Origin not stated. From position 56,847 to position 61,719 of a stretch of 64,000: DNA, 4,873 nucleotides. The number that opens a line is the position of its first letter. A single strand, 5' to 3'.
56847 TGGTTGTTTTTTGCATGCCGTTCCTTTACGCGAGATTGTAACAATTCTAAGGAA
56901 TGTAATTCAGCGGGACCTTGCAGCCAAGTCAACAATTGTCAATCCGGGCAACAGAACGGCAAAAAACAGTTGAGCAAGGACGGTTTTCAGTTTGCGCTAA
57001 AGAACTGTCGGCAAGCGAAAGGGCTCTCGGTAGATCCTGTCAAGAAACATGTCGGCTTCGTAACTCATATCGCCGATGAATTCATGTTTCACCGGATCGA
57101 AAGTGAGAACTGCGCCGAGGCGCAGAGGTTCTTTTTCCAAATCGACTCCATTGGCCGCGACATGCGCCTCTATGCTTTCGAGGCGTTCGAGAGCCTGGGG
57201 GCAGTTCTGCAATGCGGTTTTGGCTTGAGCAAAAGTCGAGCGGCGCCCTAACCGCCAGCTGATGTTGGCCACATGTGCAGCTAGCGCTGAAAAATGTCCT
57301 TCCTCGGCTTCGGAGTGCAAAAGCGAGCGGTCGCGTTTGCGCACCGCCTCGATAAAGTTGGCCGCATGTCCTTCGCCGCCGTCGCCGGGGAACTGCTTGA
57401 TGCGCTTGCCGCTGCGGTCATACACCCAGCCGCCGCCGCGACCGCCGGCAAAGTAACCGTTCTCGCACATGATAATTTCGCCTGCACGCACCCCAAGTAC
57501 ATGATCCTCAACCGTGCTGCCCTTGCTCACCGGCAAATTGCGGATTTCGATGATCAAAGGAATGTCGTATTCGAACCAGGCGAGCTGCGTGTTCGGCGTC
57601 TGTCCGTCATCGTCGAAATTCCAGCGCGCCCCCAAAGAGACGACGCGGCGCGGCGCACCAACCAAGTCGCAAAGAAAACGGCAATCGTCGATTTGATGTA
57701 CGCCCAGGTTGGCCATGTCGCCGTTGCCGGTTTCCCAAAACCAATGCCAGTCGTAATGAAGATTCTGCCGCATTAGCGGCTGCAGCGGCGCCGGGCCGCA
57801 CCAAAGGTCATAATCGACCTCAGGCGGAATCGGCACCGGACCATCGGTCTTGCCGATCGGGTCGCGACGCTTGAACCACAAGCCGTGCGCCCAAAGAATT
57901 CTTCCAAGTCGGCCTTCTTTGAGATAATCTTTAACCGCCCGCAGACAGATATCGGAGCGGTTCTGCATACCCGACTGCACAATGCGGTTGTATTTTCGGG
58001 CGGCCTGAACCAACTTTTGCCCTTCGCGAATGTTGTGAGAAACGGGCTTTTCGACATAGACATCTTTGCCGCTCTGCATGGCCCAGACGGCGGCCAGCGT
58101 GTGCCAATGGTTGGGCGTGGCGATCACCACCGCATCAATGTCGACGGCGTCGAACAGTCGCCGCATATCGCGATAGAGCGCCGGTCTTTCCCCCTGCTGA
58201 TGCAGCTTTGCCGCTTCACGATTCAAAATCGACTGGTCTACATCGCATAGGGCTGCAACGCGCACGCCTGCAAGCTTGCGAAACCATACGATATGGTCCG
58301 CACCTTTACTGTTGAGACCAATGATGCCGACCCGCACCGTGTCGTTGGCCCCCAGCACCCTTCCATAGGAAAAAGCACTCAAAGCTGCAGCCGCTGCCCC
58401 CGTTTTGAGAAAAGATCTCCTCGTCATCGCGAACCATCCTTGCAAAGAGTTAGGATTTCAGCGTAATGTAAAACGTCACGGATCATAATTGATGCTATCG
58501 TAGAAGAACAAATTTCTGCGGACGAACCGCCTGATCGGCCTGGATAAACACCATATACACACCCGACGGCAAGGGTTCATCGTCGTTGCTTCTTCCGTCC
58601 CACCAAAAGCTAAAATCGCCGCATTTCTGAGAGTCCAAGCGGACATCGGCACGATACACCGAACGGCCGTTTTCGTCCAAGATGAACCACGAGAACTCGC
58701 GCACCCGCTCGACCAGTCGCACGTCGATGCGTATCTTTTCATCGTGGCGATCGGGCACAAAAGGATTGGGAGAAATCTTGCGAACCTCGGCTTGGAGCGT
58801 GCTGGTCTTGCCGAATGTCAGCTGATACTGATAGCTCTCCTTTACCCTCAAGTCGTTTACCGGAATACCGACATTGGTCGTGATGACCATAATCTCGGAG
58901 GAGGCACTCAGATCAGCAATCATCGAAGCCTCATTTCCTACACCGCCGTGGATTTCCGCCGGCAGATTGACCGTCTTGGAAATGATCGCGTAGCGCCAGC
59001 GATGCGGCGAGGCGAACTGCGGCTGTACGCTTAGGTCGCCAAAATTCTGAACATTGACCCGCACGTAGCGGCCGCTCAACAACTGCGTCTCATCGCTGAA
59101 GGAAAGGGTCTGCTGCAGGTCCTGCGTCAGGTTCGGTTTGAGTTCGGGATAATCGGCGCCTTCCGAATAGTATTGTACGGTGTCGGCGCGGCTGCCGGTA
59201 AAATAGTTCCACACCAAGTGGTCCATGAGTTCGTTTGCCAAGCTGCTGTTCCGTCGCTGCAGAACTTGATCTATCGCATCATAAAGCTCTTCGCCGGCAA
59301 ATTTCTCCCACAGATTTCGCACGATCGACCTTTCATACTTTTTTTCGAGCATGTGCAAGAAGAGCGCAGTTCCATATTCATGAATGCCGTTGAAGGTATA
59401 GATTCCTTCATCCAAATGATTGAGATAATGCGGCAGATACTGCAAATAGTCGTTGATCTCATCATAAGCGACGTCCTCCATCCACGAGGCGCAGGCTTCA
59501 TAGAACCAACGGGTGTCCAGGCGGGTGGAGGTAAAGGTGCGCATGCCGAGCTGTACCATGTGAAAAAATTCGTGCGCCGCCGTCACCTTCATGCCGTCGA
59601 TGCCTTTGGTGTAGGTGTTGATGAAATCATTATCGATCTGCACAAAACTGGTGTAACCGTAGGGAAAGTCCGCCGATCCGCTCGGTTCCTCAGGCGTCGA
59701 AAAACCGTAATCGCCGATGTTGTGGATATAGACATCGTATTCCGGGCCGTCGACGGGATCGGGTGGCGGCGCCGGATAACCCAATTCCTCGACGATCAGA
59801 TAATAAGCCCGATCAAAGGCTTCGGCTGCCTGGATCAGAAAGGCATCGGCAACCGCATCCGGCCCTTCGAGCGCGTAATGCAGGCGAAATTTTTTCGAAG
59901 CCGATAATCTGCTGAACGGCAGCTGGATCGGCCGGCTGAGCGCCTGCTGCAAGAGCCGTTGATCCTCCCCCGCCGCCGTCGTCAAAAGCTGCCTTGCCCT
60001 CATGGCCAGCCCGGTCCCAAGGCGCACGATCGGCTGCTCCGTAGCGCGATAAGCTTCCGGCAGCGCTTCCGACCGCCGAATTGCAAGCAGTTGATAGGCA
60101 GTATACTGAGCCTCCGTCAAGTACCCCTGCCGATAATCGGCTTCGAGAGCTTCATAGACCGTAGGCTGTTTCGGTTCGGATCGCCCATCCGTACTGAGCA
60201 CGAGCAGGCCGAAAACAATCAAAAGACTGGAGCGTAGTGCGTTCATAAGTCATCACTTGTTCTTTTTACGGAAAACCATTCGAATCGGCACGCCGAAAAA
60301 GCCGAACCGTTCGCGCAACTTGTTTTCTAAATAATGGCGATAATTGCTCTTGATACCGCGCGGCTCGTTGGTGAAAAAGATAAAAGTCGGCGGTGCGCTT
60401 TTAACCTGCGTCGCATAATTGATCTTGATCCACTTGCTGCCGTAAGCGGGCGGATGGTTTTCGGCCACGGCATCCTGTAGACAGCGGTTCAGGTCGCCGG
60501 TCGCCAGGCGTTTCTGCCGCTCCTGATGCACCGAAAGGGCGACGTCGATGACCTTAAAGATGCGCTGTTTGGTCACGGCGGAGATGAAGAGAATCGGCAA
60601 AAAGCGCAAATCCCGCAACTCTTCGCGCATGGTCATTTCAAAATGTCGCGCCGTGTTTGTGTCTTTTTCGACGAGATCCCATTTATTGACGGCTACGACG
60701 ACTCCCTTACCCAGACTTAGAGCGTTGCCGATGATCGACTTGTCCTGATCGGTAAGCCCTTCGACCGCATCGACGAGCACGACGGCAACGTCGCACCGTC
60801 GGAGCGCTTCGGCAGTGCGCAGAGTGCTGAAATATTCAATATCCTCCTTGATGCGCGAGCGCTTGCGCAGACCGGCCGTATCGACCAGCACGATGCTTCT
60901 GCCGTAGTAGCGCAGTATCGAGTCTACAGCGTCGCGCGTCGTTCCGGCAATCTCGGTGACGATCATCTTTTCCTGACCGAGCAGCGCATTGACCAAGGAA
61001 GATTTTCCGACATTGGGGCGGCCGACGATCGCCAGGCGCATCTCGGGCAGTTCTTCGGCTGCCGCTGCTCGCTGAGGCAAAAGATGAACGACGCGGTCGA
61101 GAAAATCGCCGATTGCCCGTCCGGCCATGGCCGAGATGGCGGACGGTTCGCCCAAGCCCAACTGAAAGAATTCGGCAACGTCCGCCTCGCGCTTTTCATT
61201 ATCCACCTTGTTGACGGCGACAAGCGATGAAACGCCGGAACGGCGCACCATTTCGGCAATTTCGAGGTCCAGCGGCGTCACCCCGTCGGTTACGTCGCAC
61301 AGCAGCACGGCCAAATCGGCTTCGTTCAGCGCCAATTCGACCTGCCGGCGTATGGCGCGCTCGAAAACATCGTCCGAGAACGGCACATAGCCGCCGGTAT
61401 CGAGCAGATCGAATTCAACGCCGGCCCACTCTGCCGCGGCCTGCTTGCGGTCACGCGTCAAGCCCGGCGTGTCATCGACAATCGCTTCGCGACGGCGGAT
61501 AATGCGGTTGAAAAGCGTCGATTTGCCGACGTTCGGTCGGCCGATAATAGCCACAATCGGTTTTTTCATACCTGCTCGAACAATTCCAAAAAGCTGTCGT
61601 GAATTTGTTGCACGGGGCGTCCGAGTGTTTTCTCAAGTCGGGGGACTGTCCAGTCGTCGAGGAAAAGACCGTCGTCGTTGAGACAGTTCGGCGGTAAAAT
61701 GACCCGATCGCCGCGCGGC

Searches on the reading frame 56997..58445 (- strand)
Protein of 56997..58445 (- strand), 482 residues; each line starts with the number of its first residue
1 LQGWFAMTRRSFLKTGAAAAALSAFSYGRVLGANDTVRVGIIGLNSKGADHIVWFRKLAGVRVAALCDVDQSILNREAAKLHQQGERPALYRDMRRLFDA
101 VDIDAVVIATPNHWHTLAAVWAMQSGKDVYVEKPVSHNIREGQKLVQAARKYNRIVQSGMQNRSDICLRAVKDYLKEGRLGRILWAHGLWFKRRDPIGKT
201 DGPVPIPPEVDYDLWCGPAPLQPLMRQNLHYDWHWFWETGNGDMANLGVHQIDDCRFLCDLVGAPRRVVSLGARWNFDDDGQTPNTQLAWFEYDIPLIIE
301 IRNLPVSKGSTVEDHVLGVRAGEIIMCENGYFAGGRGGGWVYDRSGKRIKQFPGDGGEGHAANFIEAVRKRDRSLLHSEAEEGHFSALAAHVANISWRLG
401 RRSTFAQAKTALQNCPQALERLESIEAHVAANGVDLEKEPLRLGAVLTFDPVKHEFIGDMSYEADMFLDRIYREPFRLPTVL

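Call 6: search_protein_families(library=pfam, proteins=[window:56997-58445:-], max_evalue=0.01)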
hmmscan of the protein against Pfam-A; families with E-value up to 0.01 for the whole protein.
window:56997-58445:- (482 aa): 4 families
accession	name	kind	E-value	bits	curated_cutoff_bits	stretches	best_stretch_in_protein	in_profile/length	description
PF01408.29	GFO_IDH_MocA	-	1.3e-19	71.5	24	1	37-159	1-119/120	Oxidoreductase family, NAD-binding Rossmann fold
PF19051.5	GFO_IDH_MocA_C2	-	8.5e-19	68.5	23.3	1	203-259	45-101/254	Oxidoreductase family, C-terminal alpha/beta domain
PF22725.1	GFO_IDH_MocA_C3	-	7.9e-07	29.6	27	1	230-293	28-92/124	GFO/IDH/MocA C-terminal domain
PF10518.14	TAT_signal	-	0.00024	21.3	22.7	1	7-25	2-20/21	TAT (twin-arginine translocation) pathway signal sequence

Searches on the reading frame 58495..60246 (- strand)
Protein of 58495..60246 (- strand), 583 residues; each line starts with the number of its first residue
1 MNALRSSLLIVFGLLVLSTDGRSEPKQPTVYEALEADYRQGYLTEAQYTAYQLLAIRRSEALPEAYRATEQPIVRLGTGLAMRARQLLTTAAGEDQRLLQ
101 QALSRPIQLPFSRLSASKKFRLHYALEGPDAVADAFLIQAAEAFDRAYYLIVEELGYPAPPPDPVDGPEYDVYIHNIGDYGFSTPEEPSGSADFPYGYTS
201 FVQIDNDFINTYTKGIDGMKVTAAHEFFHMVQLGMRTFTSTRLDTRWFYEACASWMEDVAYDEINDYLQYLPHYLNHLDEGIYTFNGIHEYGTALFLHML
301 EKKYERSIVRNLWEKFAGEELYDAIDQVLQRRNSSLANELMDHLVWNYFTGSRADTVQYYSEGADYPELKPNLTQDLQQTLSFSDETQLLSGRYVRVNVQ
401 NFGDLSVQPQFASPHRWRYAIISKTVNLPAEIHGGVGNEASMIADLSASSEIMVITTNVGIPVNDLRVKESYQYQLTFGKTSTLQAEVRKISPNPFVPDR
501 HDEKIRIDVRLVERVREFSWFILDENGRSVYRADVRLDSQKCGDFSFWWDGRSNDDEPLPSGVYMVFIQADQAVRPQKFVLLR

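Call 6: search_protein_families(library=pfam, proteins=[window:58495-60246:-], max_evalue=0.01)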
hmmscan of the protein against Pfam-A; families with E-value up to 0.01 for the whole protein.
window:58495-60246:- (583 aa): 3 families
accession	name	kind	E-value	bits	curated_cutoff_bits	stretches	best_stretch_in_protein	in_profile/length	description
PF13860.13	FlgD_ig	-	8.3e-09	35.8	27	1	503-571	10-76/79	FlgD Ig-like domain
PF19527.4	DUF6055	-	2.9e-06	26.9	27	1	220-341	129-255/417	Family of unknown function (DUF6055)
PF13585.12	CHU_C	-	0.00013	22.4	27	1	499-572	12-74/86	CHU_C Type IX secretion signal domain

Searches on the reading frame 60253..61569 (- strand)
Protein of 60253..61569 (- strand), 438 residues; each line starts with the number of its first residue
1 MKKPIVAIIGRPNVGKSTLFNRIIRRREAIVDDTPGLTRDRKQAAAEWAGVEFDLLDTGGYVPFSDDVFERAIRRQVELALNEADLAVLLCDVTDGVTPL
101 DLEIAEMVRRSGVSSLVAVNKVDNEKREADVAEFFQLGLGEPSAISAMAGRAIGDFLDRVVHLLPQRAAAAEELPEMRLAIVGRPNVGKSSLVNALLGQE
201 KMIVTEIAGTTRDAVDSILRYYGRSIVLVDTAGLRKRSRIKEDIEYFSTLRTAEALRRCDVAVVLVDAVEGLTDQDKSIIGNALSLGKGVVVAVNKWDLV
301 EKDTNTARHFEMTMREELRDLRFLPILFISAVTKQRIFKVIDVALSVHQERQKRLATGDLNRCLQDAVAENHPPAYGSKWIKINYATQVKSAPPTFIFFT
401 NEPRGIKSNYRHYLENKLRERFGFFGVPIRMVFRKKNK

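Call 31: search_protein_families(library=ncbifam, proteins=[window:60253-61569:-], max_evalue=0.00001)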
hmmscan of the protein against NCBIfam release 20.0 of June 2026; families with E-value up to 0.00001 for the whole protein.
window:60253-61569:- (438 aa): 35 families (the best 25 are shown)
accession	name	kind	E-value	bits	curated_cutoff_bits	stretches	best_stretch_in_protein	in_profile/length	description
TIGR03594.1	GTPase_EngA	equivalog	1.8e-160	534.7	306.7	1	4-434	1-432/432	ribosome biogenesis GTPase Der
NF002828.0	PRK03003.1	equivalog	1.2e-131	439.6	631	1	2-438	39-471/477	ribosome biogenesis GTPase Der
NF007071.0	PRK09518.1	equivalog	4.1e-124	415.6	953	1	5-435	273-699/706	bifunctional cytidylate kinase/GTPase Der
TIGR00231.1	small_GTP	domain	3.1e-51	173.4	42.5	2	176-343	3-161/164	GTP-binding protein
NF000908.1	PRK00089.1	equivalog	1.3e-50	172.4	237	2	179-352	6-171/291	GTPase Era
TIGR00450.1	mnmE_trmE_thdF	equivalog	4.2e-50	171.1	252.6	2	177-306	210-335/446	tRNA uridine-5-carboxymethylaminomethyl(34) synthesis GTPase MnmE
NF003661.0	PRK05291.1-3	equivalog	1.7e-47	162.8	380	2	177-311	217-343/448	tRNA uridine-5-carboxymethylaminomethyl(34) synthesis GTPase MnmE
TIGR03918.1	GTP_HydF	equivalog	1.8e-41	142.3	325.55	2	177-357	8-177/392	[FeFe] hydrogenase H-cluster maturation GTPase HydF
TIGR00436.1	era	equivalog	2.8e-37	128.6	116.25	2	178-337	2-152/270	GTPase Era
TIGR03596.1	GTPase_YlqF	equivalog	1.4e-26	93.5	208.2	2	74-234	12-173/276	ribosome biogenesis GTPase YlqF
TIGR03598.1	GTPase_YsxC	equivalog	1.6e-25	89.9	124.45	2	176-340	18-181/186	ribosome biogenesis GTP-binding protein YihA/YsxC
TIGR00437.1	feoB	equivalog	3.7e-20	72.2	315.65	2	10-128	1-115/594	ferrous iron transport protein B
TIGR03597.1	GTPase_YqeH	equivalog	1.1e-17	64.2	297.4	1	176-244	155-225/361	ribosome biogenesis GTPase YqeH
NF003255.0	PRK04213.1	equivalog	3.3e-16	59.2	164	1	3-128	9-146/204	GTP-binding protein EngB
TIGR03156.1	GTP_HflX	equivalog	2e-14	53.3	216.75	1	173-309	186-323/351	GTPase HflX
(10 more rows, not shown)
